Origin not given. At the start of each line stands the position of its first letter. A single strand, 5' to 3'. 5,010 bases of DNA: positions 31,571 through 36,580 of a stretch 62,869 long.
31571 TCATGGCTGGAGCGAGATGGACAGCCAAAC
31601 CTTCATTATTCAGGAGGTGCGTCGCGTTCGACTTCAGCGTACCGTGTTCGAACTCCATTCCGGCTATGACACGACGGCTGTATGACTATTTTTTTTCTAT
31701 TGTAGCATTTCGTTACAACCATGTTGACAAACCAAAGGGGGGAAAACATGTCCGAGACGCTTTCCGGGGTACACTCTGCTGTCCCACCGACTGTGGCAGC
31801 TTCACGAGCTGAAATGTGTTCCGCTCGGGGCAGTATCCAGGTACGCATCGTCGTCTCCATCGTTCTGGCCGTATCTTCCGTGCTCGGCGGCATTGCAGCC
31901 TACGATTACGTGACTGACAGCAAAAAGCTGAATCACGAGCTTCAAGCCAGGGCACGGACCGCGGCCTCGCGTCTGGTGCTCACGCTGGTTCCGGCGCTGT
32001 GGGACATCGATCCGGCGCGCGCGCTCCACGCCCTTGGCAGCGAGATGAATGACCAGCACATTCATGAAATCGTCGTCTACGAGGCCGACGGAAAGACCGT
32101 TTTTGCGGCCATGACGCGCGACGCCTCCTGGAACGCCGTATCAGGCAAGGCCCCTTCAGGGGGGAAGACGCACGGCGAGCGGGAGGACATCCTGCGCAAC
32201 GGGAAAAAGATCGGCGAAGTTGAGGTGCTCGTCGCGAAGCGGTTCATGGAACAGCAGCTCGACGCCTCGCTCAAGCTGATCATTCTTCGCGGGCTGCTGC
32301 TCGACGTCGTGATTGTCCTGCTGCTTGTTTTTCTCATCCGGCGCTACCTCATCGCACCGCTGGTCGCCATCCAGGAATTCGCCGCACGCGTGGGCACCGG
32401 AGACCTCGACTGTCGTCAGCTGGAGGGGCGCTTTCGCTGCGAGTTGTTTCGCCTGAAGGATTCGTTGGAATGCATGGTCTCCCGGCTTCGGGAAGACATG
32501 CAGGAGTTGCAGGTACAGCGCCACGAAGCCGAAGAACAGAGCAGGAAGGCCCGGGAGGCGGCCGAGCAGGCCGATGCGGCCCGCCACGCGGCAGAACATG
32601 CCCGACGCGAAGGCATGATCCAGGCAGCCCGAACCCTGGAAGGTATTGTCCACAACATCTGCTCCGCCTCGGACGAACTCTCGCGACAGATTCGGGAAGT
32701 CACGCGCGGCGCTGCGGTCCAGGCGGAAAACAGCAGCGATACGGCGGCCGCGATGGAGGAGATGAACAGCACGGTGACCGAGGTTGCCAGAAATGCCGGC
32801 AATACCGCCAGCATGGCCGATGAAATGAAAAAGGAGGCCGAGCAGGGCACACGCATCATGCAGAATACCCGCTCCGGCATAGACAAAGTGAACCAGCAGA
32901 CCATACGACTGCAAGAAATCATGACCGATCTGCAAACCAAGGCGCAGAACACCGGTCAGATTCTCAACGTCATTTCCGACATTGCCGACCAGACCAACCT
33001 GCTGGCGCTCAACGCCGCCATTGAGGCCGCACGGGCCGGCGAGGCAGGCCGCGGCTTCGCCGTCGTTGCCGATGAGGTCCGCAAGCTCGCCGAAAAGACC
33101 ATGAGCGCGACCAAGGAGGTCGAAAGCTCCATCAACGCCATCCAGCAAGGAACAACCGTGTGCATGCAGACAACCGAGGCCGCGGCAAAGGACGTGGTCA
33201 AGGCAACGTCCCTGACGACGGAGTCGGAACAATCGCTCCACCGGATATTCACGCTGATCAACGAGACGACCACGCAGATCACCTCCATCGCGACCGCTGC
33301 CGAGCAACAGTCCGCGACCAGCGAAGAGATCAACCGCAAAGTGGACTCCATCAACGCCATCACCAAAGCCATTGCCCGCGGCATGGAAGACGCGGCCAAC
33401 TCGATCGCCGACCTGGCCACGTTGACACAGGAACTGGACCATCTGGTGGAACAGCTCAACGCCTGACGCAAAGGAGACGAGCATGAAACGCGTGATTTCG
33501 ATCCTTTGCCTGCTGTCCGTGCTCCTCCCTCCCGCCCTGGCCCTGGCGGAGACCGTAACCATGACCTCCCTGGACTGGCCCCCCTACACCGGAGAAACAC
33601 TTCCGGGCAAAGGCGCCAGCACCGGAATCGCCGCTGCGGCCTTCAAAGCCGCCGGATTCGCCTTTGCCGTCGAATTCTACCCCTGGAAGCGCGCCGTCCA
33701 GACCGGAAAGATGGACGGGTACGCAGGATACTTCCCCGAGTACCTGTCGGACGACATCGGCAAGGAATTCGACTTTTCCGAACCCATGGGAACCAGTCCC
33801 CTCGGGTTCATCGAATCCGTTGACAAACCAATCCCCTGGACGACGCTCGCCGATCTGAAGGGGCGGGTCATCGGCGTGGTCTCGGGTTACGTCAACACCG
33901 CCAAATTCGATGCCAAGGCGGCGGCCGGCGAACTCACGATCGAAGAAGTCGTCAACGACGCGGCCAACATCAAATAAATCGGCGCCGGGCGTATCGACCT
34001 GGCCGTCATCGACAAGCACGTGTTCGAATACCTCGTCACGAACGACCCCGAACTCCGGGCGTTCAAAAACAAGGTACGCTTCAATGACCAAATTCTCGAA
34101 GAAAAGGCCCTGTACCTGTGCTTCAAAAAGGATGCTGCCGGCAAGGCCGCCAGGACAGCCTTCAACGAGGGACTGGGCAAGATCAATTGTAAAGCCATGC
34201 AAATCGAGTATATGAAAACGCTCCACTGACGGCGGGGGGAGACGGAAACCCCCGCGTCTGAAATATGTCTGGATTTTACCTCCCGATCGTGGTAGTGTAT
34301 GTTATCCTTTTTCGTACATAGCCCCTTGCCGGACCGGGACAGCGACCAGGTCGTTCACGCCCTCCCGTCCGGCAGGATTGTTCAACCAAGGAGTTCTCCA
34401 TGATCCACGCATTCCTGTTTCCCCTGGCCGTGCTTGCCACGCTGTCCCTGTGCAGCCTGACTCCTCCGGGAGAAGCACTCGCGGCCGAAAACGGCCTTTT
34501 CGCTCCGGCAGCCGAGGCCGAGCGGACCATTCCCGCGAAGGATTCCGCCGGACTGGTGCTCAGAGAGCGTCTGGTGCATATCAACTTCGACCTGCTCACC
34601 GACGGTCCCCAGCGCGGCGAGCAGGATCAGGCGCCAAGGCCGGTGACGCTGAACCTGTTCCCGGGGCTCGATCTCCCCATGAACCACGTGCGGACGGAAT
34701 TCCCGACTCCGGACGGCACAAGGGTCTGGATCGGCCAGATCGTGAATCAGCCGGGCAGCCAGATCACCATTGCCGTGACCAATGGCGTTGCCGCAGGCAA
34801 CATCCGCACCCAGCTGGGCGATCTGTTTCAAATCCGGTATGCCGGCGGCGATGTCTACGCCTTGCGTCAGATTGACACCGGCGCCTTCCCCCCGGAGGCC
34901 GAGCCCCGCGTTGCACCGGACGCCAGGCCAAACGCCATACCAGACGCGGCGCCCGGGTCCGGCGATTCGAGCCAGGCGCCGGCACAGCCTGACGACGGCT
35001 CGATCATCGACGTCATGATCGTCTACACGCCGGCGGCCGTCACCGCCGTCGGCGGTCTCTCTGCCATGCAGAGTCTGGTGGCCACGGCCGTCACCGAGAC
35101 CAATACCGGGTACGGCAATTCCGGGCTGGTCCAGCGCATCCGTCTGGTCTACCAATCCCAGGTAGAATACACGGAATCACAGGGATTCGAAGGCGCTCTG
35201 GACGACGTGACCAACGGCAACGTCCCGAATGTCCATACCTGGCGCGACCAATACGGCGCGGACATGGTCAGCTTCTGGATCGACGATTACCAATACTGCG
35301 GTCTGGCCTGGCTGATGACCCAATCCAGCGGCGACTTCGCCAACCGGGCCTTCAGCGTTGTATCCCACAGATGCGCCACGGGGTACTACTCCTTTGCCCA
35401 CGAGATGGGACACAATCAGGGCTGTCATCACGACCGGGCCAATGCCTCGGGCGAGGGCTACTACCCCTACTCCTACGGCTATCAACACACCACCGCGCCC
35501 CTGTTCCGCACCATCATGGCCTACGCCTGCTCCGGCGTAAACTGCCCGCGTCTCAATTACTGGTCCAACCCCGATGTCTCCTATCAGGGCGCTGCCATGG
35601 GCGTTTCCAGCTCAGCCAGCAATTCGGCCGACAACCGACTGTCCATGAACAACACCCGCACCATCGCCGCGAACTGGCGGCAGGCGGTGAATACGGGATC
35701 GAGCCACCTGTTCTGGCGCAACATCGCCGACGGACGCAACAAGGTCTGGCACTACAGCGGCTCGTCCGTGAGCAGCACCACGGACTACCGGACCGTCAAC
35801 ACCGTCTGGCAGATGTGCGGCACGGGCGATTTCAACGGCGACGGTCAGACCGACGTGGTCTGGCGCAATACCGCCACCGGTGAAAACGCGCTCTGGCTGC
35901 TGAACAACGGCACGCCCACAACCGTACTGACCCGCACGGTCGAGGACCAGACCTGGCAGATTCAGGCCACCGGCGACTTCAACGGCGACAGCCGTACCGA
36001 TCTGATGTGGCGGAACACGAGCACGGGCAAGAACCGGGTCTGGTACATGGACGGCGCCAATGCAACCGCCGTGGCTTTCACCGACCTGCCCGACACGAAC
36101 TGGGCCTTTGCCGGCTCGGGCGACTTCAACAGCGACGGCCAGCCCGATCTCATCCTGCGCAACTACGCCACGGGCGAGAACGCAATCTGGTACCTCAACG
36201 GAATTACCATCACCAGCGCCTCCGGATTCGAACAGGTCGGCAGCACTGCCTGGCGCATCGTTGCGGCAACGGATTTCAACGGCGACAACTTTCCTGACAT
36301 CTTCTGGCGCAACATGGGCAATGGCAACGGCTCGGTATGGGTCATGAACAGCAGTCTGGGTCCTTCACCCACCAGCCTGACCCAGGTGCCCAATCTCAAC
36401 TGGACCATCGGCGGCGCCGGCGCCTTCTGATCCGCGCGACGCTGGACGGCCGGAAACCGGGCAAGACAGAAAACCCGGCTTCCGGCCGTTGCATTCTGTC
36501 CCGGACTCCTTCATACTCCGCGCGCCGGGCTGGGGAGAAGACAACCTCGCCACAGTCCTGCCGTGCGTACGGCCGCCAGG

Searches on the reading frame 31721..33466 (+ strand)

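Call 75: search_protein_families(library=pfam, proteins=[window:31721-33466:+], max_evalue=0.00001)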
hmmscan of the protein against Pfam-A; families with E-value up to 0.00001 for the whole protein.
window:31721-33466:+ (581 aa): 1 family
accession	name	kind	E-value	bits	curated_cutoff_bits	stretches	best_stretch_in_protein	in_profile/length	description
PF00015.26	MCPsignal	-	5.7e-45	153.7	34.6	1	399-548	23-172/172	Methyl-accepting chemotaxis protein (MCP) signalling domain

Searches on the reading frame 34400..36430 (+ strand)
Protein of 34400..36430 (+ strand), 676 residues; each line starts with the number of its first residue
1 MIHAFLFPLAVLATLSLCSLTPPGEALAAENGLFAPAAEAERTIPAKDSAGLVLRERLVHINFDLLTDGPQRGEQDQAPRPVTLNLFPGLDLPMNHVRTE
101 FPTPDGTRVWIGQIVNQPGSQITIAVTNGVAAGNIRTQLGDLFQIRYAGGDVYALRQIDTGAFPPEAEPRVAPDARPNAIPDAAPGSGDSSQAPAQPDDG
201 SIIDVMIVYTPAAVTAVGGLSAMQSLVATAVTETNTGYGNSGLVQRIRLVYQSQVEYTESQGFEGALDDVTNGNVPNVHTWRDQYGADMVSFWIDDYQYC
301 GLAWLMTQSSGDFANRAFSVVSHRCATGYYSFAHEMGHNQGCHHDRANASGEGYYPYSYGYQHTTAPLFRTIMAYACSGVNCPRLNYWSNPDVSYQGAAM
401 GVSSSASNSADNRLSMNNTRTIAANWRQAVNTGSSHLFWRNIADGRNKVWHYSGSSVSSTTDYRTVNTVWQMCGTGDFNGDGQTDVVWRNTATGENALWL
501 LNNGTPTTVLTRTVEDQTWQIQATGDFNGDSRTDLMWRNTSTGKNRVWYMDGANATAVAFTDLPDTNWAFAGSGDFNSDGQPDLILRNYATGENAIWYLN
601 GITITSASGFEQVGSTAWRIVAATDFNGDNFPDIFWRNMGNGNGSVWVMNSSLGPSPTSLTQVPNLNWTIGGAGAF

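Call 75: search_protein_families(library=pfam, proteins=[window:34400-36430:+], max_evalue=0.00001)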
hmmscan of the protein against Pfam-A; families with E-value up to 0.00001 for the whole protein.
window:34400-36430:+ (676 aa): 5 families
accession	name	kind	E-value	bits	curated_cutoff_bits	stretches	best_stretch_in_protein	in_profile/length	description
PF01839.29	FG-GAP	-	6.9e-29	99.7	22.1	1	618-649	2-37/37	FG-GAP repeat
PF13688.12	Reprolysin_5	-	3e-22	80.2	27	1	202-389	4-196/196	Metallo-peptidase family M12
PF13517.12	FG-GAP_3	-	1.1e-20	74.4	26.9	3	575-636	1-61/61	FG-GAP-like repeat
PF13583.11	Reprolysin_4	-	1.4e-17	64.5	22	1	202-396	4-192/203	Metallo-peptidase family M12B Reprolysin-like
PF13582.12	Reprolysin_3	-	2.3e-13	51.2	22.4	1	227-345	4-123/123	Metallo-peptidase family M12B Reprolysin-like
